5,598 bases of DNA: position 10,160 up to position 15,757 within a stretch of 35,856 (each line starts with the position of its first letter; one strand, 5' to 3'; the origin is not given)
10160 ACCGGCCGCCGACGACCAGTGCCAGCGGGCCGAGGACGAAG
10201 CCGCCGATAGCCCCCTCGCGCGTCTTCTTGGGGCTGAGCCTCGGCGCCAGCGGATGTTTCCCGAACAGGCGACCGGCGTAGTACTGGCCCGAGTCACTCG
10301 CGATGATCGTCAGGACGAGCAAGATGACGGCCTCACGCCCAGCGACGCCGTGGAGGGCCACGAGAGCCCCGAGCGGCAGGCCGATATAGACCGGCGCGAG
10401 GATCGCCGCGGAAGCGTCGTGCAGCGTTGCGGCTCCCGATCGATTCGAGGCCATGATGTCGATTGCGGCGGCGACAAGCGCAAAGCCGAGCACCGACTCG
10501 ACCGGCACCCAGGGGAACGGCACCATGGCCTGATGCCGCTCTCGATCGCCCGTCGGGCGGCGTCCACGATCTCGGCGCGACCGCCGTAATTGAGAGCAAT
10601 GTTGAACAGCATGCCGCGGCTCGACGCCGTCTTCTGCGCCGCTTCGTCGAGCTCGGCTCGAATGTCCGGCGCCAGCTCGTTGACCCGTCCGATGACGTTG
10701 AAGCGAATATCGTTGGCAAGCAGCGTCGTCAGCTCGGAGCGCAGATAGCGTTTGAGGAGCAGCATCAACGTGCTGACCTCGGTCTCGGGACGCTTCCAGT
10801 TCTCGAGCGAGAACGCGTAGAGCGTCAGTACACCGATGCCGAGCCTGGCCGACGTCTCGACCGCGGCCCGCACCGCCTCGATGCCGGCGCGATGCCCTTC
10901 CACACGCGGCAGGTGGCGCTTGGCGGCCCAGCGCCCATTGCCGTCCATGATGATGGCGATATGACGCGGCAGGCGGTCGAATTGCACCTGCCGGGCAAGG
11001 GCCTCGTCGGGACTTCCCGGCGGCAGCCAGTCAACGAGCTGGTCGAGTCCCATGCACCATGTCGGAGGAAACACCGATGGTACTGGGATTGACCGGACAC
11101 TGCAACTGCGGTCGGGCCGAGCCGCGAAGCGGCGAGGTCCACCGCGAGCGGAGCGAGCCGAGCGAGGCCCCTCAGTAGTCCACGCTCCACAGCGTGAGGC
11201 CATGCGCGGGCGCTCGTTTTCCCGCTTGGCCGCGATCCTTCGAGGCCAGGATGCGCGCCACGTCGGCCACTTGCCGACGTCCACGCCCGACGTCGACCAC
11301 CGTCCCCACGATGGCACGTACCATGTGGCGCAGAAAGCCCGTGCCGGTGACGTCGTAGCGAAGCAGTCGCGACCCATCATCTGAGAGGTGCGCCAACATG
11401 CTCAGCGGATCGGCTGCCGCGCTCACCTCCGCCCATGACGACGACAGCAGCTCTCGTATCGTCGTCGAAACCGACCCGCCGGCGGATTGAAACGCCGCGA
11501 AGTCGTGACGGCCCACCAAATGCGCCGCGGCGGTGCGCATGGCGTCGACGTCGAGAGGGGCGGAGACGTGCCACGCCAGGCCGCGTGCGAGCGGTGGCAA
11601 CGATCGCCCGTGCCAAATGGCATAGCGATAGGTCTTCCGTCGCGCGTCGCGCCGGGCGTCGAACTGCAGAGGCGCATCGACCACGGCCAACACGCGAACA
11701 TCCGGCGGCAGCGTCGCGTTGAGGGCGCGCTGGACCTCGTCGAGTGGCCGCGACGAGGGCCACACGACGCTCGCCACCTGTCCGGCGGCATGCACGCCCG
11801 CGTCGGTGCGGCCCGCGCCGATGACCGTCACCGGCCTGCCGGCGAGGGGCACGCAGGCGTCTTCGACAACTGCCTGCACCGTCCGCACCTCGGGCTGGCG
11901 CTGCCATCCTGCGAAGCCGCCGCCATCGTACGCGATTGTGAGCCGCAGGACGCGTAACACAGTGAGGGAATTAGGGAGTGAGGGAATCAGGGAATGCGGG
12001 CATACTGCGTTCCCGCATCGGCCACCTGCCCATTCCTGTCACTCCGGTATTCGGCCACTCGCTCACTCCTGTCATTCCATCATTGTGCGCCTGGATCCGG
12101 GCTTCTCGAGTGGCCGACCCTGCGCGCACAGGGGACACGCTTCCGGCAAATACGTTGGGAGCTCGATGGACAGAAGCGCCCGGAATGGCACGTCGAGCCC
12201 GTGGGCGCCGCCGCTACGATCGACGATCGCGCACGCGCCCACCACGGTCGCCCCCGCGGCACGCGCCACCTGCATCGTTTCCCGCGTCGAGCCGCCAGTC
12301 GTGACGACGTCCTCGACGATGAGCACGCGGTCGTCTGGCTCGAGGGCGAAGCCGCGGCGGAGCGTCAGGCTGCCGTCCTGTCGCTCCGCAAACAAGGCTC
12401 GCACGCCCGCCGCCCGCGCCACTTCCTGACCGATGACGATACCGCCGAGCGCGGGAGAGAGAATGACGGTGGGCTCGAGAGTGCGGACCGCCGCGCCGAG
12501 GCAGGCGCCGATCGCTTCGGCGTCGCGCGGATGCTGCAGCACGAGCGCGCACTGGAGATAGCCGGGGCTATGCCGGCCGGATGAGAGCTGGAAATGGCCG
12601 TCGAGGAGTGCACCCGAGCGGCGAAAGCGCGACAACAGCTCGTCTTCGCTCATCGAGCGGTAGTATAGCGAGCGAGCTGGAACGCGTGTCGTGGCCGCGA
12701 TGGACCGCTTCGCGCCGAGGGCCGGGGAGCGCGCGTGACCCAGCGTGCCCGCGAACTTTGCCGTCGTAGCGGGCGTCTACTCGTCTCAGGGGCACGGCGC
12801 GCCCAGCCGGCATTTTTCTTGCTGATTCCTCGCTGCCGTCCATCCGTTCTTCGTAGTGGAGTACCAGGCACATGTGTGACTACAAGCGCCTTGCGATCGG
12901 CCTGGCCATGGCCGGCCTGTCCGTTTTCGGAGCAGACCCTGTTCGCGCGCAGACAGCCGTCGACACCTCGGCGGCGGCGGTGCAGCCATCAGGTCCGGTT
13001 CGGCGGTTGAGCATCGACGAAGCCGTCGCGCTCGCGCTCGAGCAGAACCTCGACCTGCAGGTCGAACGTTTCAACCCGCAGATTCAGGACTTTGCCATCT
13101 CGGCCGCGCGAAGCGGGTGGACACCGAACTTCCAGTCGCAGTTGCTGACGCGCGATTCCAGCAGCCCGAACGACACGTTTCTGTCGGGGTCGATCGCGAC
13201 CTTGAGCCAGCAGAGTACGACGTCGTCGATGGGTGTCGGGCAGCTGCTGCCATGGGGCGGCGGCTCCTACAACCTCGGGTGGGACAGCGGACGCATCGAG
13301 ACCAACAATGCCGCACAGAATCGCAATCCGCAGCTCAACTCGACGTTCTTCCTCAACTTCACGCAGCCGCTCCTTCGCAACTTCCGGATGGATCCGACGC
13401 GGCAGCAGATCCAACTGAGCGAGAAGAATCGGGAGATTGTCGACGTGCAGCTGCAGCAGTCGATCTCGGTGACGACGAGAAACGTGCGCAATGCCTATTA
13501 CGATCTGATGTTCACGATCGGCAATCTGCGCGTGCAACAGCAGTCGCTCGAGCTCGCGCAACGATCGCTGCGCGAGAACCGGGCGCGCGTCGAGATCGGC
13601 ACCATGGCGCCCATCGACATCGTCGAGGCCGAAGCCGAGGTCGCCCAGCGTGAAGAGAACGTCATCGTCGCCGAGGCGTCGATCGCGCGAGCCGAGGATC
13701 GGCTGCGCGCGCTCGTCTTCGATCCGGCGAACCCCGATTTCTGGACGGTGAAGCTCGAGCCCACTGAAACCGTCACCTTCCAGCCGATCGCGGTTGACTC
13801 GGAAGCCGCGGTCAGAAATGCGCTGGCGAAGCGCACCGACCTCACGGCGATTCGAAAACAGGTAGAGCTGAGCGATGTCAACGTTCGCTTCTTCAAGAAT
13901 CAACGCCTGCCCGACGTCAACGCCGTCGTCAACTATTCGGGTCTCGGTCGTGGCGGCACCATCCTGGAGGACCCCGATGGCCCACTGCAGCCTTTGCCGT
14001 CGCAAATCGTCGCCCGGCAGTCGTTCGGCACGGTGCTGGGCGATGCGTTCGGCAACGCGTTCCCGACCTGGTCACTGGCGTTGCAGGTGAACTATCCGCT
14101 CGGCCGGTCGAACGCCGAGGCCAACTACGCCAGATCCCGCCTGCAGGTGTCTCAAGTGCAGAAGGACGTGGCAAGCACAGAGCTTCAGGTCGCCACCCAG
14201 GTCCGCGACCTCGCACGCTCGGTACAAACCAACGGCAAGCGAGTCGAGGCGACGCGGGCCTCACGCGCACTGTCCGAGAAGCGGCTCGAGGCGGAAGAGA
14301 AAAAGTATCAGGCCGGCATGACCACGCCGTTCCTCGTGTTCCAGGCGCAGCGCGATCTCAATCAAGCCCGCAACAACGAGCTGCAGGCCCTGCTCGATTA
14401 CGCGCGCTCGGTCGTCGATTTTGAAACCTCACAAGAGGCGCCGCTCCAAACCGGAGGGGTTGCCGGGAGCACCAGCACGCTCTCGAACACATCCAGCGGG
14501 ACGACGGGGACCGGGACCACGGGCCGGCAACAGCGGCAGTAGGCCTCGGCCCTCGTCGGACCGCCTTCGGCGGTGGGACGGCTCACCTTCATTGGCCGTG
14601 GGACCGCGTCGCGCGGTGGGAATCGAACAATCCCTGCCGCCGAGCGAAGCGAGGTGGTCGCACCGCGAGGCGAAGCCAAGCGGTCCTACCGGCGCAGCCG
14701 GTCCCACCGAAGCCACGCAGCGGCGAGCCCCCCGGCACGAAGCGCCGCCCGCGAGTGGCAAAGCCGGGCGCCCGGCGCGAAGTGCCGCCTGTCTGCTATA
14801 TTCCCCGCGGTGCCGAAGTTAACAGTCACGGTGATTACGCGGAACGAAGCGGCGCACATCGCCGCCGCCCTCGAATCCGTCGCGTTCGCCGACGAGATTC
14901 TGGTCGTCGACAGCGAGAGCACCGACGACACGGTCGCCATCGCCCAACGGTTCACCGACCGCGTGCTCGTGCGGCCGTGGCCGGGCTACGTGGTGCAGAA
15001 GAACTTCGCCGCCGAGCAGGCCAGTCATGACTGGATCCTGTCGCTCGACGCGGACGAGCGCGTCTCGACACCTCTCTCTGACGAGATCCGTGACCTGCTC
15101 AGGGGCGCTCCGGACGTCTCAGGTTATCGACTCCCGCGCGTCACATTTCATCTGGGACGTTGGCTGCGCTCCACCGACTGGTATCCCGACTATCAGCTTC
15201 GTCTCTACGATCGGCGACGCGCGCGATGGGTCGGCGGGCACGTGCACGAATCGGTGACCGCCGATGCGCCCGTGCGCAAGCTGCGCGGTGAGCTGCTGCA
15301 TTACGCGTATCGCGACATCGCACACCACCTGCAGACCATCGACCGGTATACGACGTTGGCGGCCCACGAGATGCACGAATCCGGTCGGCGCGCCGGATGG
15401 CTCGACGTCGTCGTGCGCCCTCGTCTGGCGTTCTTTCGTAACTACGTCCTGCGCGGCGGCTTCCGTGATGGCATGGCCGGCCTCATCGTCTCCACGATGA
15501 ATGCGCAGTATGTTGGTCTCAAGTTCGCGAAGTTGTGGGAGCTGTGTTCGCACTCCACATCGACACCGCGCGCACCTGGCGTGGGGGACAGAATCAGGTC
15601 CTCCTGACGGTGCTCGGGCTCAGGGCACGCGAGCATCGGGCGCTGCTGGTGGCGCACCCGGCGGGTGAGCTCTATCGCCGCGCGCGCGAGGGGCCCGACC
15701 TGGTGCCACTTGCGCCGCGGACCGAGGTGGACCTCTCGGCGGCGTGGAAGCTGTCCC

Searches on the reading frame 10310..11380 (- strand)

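Call 75: search_protein_families(library=pfam, proteins=[window:10310-11380:-], max_evalue=0.00001)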
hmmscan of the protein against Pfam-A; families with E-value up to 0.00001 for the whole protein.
window:10310-11380:- (356 aa): 1 family
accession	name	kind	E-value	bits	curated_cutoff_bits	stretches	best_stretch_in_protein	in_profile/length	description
PF01255.24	Prenyltransf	-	3.2e-47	161.3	27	1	144-282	1-140/219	Putative undecaprenyl diphosphate synthase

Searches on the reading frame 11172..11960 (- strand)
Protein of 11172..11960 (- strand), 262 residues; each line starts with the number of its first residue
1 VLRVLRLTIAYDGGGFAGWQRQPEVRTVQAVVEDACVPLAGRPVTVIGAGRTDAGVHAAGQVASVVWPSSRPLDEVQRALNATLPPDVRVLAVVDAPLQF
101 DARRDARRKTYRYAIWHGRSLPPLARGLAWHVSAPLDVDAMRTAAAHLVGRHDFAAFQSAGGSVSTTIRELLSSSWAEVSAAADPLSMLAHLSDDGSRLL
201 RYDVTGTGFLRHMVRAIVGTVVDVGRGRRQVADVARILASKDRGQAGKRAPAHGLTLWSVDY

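Call 15: search_protein_families(library=pfam, proteins=[window:11172-11960:-])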
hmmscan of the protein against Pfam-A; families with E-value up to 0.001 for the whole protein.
window:11172-11960:- (262 aa): 1 family
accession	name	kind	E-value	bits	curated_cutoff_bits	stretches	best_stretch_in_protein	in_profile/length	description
PF01416.25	PseudoU_synth_1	-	3.9e-44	150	23.3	2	144-262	1-107/108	tRNA pseudouridine synthase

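Call 78: find_encoding_contigs(protein=window:11172-11960:-, flank=6000, max_places=4)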
Protein window:11172-11960:- (262 aa): 1 contig read that carries it; 1 place shown.
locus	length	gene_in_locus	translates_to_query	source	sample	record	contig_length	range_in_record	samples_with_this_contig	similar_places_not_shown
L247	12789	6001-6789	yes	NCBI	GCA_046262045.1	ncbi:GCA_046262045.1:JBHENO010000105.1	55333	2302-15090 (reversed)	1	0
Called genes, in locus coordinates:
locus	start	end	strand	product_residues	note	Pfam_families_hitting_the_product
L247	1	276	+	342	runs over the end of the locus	PF04389:Peptidase_M28, PF01546:Peptidase_M20 (faint)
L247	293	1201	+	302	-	PF09674:DUF2400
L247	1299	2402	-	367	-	PF13439:Glyco_transf_4, PF13579:Glyco_trans_4_4, PF00534:Glycos_transf_1, PF20706:GT4-conflict (weak), PF13692:Glyco_trans_1_4, PF13524:Glyco_trans_1_2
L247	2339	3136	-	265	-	PF00535:Glycos_transf_2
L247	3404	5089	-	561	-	PF02321:OEP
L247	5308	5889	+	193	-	PF00156:Pribosyltran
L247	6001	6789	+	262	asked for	PF01416:PseudoU_synth_1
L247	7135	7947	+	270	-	PF01255:Prenyltransf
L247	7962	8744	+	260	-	PF01148:CTP_transf_1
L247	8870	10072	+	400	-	PF02670:DXP_reductoisom, PF08436:DXP_redisom_C, PF13288:DXPR_C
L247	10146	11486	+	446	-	PF02163:Peptidase_M50, PF00595:PDZ (weak), PF04495:GRASP55_65 (faint), PF13180:PDZ_2, PF17820:PDZ_6, PF00595:PDZ (weak), PF13180:PDZ_2, PF17820:PDZ_6, +1 more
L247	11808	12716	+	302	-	-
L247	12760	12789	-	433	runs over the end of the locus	PF00202:Aminotran_3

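Call 86: list_cluster_members(proteins=[window:11172-11960:-, window:26165-26455:+, window:19797-20768:-])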
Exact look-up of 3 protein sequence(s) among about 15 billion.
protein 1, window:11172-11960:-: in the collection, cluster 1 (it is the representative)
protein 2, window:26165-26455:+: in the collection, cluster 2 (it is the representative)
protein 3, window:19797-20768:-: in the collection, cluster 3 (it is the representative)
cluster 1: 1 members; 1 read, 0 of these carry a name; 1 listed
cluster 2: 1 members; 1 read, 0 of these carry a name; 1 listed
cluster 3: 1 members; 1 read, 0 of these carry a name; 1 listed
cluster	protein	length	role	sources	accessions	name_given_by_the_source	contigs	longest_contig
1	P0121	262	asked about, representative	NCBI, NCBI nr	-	-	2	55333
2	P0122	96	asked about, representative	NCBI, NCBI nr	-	-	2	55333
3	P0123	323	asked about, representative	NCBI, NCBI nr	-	-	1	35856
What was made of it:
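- Tried and rejected: Cluster look-ups gave no names (call 86).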

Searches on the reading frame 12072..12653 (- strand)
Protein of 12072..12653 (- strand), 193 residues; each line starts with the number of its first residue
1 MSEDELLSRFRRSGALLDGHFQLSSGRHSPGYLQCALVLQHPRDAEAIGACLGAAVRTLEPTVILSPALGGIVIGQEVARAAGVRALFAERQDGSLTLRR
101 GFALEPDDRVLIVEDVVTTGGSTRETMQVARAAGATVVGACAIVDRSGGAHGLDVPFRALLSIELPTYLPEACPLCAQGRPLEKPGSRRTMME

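Call 15: search_protein_families(library=pfam, proteins=[window:12072-12653:-])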
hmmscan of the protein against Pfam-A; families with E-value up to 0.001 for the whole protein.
window:12072-12653:- (193 aa): 1 family
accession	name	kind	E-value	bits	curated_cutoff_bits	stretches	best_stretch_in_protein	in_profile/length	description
PF00156.33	Pribosyltran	-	1.6e-10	41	26.3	1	39-150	6-130/158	Phosphoribosyl transferase domain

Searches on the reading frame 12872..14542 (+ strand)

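Call 75: search_protein_families(library=pfam, proteins=[window:12872-14542:+], max_evalue=0.00001)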
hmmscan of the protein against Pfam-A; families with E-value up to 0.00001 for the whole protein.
window:12872-14542:+ (556 aa): 1 family
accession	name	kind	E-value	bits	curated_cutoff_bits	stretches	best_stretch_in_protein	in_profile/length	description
PF02321.23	OEP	-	5e-41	141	22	2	311-517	2-182/187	Outer membrane efflux protein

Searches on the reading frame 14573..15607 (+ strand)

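Call 75: search_protein_families(library=pfam, proteins=[window:14573-15607:+], max_evalue=0.00001)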
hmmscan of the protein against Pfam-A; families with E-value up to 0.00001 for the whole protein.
window:14573-15607:+ (344 aa): 2 families
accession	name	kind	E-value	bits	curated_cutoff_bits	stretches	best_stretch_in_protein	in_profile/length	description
PF00535.33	Glycos_transf_2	-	2.7e-16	60.4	23.3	1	84-229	1-154/168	Glycosyl transferase family 2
PF13704.12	Glyco_tranf_2_4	-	8.9e-06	26.6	27.5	0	90-175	1-97/98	Glycosyl transferase family 2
